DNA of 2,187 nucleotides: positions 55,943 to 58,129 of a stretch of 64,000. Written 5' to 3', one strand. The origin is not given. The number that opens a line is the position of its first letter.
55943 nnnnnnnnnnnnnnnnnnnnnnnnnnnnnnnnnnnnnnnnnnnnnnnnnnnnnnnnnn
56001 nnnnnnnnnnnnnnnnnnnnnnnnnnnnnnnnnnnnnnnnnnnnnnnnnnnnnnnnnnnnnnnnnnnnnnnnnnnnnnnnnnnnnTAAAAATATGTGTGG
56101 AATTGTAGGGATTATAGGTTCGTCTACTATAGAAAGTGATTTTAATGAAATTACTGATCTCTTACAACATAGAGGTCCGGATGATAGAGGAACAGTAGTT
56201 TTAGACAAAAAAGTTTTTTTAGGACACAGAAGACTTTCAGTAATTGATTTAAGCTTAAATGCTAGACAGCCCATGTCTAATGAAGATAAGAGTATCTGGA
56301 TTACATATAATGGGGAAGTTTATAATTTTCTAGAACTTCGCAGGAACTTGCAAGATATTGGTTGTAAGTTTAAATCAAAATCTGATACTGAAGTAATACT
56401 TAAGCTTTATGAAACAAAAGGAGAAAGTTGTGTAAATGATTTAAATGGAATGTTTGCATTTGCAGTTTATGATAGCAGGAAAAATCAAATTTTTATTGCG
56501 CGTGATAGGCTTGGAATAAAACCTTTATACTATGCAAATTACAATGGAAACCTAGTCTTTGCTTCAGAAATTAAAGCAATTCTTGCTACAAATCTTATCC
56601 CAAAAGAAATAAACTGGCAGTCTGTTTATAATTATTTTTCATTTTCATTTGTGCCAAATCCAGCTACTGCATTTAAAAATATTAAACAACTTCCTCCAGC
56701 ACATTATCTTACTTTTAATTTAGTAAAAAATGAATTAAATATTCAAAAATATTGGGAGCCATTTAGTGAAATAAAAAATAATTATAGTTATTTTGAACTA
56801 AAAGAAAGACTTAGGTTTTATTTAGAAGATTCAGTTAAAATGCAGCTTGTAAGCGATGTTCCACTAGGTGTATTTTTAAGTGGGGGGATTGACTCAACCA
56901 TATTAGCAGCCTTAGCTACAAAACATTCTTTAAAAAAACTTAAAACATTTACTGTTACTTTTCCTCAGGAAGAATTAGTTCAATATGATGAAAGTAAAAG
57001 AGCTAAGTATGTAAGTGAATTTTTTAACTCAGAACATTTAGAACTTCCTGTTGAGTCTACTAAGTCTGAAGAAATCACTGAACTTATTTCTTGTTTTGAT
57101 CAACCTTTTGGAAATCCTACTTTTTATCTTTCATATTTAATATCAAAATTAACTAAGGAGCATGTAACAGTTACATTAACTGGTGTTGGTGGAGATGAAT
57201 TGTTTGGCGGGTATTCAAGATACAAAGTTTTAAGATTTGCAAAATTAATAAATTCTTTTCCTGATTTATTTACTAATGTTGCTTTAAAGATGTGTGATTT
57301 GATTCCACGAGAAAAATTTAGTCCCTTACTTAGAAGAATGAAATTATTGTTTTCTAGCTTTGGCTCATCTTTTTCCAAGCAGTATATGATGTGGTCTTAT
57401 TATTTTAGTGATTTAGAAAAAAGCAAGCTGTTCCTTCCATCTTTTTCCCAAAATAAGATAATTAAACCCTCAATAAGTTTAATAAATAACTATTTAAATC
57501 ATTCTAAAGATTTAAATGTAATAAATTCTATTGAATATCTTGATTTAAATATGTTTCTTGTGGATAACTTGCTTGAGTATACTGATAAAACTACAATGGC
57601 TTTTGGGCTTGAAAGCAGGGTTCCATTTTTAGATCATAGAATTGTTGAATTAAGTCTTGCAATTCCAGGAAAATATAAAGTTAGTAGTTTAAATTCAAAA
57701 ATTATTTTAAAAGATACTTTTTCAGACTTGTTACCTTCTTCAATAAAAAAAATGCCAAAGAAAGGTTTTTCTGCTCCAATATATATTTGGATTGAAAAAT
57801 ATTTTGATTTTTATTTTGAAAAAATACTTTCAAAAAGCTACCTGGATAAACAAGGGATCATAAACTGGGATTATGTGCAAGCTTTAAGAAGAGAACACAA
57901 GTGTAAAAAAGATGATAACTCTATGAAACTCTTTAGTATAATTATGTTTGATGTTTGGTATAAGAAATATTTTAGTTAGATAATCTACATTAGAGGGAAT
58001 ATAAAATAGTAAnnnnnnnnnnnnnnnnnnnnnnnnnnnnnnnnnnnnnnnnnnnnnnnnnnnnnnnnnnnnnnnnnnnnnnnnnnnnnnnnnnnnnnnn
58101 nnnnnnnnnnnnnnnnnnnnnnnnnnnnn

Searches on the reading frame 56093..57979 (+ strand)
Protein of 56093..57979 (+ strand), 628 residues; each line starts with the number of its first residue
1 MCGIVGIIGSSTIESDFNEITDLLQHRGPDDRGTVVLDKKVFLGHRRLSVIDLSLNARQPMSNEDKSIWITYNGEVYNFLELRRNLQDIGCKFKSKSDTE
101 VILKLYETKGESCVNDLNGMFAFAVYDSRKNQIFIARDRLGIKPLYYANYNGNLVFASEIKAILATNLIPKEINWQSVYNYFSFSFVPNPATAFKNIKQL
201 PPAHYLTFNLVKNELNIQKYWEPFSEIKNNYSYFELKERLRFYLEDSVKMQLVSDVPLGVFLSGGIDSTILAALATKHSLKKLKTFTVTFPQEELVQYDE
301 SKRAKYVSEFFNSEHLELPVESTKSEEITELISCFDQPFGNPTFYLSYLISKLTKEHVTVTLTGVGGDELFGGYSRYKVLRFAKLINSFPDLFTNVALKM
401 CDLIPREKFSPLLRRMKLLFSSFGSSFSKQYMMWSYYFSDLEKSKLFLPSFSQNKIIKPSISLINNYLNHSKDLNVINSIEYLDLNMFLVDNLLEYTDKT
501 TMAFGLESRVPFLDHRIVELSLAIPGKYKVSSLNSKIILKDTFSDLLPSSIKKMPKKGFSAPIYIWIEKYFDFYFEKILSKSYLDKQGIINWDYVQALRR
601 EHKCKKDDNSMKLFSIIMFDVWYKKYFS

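Call 5: search_protein_families(library=ncbifam, proteins=[window:56093-57979:+], max_evalue=0.001)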
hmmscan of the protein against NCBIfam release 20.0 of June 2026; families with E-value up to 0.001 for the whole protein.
window:56093-57979:+ (628 aa): 12 families
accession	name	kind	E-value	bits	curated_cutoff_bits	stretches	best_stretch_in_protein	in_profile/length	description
TIGR03108.1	eps_aminotran_1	hypoth_equivalog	2.5e-150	502.1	816.9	1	1-622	1-624/628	XrtA/PEP-CTERM system amidotransferase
TIGR01536.1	asn_synth_AEB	equivalog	5.5e-142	474.4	267.1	1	2-559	1-517/517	asparagine synthase (glutamine-hydrolyzing)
TIGR03104.1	trio_amidotrans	equivalog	4.5e-116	388.4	570.1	2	1-382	1-388/589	N-acetylglutaminylglutamine amidotransferase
NF006949.0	PRK09431.1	equivalog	4.5e-95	319.3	499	3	1-165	1-167/554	asparagine synthase B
NF033535.1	lass_lactam_cya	exception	5.8e-82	276.3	525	2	1-374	1-380/668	lasso peptide isopeptide bond-forming cyclase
NF033561.1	macrolact_Ik_Al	subfamily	5.3e-25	88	300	2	122-372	82-332/561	albusnodin/ikarugamycin family macrolactam cyclase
TIGR01134.1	purF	equivalog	4.9e-16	59.1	350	1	37-164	62-200/432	amidophosphoribosyltransferase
NF001484.0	PRK00331.1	subfamily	1.8e-14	53.1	381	1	59-165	86-200/601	isomerizing glutamine--fructose-6-phosphate transaminase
TIGR01135.1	glmS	equivalog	4e-13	48.7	418.05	1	60-165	86-199/607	glutamine--fructose-6-phosphate transaminase (isomerizing)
TIGR00552.1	nadE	equivalog_domain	3.8e-05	23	63.65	1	235-323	4-89/251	NAD(+) synthase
NF010587.0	PRK13980.1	equivalog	4.5e-05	22.8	255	1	231-322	9-96/267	NAD+ synthase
TIGR00268.2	TIGR00268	equivalog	0.00013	21.4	150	1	256-329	14-85/259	ATP-dependent sacrificial sulfur transferase LarE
